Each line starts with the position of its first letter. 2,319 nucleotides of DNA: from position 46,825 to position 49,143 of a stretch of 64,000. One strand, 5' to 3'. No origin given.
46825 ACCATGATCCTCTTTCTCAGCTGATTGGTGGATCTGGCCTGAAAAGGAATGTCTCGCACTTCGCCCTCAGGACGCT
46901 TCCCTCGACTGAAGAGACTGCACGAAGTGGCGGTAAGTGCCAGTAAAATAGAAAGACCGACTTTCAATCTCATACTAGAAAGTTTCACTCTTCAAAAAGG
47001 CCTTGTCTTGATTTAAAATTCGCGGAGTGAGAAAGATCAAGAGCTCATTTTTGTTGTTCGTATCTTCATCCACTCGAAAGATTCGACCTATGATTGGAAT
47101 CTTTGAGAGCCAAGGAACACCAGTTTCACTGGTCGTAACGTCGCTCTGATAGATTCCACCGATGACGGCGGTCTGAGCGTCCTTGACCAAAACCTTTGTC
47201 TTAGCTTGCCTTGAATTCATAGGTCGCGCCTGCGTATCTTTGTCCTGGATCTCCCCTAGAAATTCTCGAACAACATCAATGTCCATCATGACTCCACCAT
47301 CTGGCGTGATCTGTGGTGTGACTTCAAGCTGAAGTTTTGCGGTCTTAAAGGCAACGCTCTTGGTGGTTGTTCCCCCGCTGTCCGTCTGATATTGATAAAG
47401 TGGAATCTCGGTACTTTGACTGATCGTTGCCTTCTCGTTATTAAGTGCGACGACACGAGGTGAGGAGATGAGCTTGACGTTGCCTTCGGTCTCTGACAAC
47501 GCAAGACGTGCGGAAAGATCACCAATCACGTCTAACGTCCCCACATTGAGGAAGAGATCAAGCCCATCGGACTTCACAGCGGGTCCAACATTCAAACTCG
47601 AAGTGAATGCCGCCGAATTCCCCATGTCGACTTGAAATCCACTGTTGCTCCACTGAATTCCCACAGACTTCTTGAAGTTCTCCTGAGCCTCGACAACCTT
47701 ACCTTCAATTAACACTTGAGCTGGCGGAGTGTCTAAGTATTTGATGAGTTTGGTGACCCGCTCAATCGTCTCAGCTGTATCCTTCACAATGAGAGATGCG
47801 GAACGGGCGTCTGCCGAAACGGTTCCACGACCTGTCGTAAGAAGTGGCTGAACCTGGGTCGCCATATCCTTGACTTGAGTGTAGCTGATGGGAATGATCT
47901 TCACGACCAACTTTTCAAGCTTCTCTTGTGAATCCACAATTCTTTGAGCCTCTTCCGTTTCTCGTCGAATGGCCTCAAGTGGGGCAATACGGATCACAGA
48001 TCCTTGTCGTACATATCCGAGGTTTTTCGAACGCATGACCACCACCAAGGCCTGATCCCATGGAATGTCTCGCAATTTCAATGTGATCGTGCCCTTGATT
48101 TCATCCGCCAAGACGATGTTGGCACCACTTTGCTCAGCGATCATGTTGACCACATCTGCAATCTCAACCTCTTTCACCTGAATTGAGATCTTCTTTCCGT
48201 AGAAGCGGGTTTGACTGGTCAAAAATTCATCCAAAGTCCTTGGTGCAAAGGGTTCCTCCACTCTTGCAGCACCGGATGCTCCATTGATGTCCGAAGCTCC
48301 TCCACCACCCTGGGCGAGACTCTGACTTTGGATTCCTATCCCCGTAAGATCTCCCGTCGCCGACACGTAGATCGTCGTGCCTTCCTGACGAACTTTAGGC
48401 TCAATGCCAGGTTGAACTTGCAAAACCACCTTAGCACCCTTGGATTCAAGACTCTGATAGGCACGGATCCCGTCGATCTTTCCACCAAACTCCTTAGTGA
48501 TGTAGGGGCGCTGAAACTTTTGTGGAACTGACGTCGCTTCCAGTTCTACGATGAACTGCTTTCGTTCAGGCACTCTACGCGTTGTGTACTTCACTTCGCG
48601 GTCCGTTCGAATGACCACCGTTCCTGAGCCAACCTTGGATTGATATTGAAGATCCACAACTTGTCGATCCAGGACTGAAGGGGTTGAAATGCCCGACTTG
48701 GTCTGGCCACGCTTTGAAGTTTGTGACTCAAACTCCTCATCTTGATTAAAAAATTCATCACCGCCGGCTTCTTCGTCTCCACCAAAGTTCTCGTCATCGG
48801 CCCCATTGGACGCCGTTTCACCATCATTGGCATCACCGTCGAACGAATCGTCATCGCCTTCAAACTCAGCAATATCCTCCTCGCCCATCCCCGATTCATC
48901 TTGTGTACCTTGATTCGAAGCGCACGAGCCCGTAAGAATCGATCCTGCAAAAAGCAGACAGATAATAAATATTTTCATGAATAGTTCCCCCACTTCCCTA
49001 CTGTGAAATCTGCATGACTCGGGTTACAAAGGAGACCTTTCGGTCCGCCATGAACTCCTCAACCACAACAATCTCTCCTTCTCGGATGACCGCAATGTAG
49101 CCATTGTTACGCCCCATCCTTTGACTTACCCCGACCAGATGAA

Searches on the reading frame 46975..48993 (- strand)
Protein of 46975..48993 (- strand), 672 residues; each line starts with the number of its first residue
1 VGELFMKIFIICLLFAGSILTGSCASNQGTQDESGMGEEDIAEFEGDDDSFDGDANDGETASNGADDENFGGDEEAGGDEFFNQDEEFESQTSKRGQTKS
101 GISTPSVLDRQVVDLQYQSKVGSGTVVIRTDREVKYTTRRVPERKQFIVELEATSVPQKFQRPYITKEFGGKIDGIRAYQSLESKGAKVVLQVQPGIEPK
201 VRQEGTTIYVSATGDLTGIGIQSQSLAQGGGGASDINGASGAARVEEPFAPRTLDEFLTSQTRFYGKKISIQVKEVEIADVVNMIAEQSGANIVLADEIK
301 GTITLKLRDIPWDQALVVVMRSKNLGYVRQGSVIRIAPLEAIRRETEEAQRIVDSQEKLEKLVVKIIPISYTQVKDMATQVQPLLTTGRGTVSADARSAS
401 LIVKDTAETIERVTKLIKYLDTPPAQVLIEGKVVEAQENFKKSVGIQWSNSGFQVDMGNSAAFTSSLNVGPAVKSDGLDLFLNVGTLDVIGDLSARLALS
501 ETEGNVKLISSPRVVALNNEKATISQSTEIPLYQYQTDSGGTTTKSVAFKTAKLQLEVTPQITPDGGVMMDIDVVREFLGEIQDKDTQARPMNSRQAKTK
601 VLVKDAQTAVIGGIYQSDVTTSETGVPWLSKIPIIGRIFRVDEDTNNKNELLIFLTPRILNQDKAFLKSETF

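Call 35: search_protein_families(library=ncbifam, proteins=[window:46975-48993:-], max_evalue=0.00001)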
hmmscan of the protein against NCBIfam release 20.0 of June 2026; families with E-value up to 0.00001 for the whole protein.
window:46975-48993:- (672 aa): 9 families
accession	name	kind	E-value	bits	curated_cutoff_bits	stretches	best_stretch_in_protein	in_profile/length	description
TIGR02515.1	IV_pilus_PilQ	subfamily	5.1e-114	381.6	284.35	1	266-661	1-428/428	type IV pilus secretin PilQ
TIGR02517.1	type_II_gspD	equivalog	1.2e-68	232.1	351.35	2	415-665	326-595/600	type II secretion system secretin GspD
NF010083.0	PRK13568.1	equivalog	2.1e-68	231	554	1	265-661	24-418/419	DNA uptake porin HofQ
NF007851.2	PRK10560.1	exception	8.1e-57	192.9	598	1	267-661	22-410/412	DNA uptake porin HofQ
TIGR02519.1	pilus_MshL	equivalog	1.5e-36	125.9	250.2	1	395-660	4-290/290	pilus (MSHA type) biogenesis protein MshL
TIGR02516.1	type_III_yscC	equivalog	6.9e-36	123.8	238.45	1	389-661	198-462/463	type III secretion system outer membrane ring subunit SctC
NF011873.0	PRK15346.1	equivalog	1.5e-22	79.9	524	1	386-646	232-480/499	EscC/YscC/HrcC family type III secretion system outer membrane ring protein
NF042912.1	Amuc_1098_fam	equivalog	2.2e-19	69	750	1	593-660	729-796/805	Amuc_1098 family type IV pilus outer membrane protein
TIGR02520.1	pilus_B_mal_scr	equivalog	3.8e-09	35.6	287.65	1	374-657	221-511/513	PilN family type IVB pilus formation outer membrane protein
